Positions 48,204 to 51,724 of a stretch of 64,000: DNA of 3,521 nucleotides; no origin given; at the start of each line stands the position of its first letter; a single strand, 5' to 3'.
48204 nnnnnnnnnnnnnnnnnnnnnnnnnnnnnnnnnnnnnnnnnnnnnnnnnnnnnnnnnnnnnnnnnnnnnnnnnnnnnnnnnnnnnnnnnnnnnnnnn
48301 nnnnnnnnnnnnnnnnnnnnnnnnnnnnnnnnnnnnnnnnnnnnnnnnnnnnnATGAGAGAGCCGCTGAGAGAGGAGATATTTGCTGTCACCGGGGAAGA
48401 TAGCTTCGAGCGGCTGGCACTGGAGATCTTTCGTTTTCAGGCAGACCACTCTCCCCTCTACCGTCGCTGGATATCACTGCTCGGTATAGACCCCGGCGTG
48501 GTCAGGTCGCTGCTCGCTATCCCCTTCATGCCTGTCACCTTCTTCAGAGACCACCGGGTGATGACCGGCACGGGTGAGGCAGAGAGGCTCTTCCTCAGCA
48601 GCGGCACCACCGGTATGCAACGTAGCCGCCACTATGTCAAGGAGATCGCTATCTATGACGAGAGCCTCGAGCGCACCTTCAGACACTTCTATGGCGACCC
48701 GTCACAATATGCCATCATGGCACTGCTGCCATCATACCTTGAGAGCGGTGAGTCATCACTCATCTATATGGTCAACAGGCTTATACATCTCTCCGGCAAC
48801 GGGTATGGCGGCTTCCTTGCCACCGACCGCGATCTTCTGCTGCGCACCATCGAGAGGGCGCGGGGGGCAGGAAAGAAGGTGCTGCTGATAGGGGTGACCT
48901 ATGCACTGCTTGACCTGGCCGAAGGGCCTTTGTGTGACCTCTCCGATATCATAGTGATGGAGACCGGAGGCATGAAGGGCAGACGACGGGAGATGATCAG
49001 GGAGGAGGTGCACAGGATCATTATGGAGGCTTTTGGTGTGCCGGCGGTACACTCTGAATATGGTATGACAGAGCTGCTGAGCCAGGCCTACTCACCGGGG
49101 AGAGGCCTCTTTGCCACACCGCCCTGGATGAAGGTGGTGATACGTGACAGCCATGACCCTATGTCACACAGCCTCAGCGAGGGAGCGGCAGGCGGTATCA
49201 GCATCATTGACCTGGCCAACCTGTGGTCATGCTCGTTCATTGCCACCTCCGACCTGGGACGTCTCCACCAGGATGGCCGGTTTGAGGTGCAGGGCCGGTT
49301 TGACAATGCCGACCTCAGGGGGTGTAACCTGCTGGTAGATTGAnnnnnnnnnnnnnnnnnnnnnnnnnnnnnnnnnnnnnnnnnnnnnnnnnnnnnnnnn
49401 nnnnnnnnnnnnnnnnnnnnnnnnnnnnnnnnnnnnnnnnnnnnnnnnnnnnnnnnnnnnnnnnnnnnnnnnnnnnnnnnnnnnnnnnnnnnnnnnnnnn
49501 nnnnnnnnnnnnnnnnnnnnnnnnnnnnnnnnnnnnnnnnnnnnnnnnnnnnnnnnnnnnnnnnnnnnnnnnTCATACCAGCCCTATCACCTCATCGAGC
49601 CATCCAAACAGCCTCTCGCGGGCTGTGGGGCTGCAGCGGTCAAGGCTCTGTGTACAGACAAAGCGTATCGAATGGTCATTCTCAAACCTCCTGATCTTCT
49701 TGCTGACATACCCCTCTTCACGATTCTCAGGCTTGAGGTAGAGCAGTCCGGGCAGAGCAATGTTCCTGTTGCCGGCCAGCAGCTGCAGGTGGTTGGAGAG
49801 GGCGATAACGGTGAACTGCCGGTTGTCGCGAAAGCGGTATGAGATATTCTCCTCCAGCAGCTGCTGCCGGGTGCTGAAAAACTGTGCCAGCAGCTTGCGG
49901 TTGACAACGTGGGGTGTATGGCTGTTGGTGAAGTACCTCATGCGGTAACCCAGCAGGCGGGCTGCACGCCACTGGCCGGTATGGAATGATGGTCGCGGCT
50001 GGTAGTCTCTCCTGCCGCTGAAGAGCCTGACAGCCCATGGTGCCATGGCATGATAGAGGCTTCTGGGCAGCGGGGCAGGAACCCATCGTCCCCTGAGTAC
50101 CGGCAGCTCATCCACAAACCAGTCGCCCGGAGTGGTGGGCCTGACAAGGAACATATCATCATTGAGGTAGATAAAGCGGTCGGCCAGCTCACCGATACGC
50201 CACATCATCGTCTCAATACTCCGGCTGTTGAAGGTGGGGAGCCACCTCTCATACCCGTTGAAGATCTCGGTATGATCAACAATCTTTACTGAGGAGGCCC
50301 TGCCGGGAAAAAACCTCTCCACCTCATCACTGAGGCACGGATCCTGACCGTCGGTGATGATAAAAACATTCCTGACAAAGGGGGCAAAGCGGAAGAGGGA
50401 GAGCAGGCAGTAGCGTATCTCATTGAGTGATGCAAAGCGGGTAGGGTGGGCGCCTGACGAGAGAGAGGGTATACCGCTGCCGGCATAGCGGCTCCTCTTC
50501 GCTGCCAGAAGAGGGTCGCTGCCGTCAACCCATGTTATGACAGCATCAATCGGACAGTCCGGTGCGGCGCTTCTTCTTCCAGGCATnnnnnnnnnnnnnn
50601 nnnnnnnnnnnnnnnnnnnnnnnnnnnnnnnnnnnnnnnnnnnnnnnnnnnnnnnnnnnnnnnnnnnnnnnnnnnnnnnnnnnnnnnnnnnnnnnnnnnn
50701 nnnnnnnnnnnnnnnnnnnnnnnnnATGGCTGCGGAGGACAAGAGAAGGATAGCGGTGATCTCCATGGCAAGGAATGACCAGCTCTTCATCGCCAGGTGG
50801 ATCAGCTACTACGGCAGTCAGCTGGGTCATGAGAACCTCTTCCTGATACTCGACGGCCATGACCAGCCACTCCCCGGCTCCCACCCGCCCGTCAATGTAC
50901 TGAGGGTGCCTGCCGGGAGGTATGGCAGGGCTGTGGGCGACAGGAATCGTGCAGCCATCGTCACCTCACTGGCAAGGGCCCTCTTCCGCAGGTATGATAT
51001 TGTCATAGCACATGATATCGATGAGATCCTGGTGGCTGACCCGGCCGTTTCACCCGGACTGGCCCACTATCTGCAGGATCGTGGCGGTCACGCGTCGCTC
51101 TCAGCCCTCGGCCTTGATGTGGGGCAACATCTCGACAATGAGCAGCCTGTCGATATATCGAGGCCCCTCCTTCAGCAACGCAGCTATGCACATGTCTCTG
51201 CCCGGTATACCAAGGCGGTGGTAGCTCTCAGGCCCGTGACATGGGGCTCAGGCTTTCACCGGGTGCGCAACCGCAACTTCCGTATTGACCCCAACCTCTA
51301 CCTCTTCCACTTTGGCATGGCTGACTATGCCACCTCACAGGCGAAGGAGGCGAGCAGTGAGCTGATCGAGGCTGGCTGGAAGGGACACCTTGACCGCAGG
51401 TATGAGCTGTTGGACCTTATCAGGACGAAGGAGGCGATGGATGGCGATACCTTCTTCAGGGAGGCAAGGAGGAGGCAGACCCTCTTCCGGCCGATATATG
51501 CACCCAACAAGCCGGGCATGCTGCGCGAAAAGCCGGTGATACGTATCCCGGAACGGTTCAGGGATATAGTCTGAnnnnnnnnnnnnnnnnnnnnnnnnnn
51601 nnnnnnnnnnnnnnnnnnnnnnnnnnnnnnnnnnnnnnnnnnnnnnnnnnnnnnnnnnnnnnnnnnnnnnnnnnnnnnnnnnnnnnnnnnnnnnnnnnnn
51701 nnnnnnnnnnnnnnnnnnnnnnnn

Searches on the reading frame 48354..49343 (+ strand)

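Call 35: search_protein_families(library=pfam, proteins=[window:48354-49343:+], max_evalue=0.00001)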
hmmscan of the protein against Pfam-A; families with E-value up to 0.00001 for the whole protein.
window:48354-49343:+ (329 aa): 1 family
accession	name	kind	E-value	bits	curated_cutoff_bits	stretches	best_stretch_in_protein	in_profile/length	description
PF04443.18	LuxE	-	7.3e-07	28.8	24.9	1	18-327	38-385/391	Acyl-protein synthetase, LuxE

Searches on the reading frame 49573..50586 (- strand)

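Call 35: search_protein_families(library=pfam, proteins=[window:49573-50586:-], max_evalue=0.00001)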
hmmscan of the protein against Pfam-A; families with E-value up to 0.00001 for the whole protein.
window:49573-50586:- (337 aa): 2 families
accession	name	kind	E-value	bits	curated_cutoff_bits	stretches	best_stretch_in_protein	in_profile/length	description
PF11380.13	Stealth_CR2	-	2e-27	95.9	39.4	1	50-158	1-101/108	Stealth protein CR2, conserved region 2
PF17101.10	Stealth_CR1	-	1.9e-11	43.9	27.2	1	12-37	2-27/29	Stealth protein CR1, conserved region 1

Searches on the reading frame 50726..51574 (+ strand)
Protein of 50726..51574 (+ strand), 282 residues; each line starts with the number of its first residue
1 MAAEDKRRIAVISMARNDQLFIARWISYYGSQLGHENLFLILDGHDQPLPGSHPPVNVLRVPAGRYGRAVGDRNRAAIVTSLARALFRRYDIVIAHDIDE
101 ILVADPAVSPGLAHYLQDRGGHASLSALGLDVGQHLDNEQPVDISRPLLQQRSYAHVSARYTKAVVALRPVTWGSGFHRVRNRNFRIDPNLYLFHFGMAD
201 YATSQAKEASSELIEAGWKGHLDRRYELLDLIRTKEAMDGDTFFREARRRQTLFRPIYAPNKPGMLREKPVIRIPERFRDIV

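Call 35: search_protein_families(library=pfam, proteins=[window:50726-51574:+], max_evalue=0.00001)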
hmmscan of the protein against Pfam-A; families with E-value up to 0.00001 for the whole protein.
window:50726-51574:+ (282 aa): 1 family
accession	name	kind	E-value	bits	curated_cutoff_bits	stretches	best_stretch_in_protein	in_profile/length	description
PF13704.12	Glyco_tranf_2_4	-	9.8e-06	26.4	27.5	0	16-108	1-90/98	Glycosyl transferase family 2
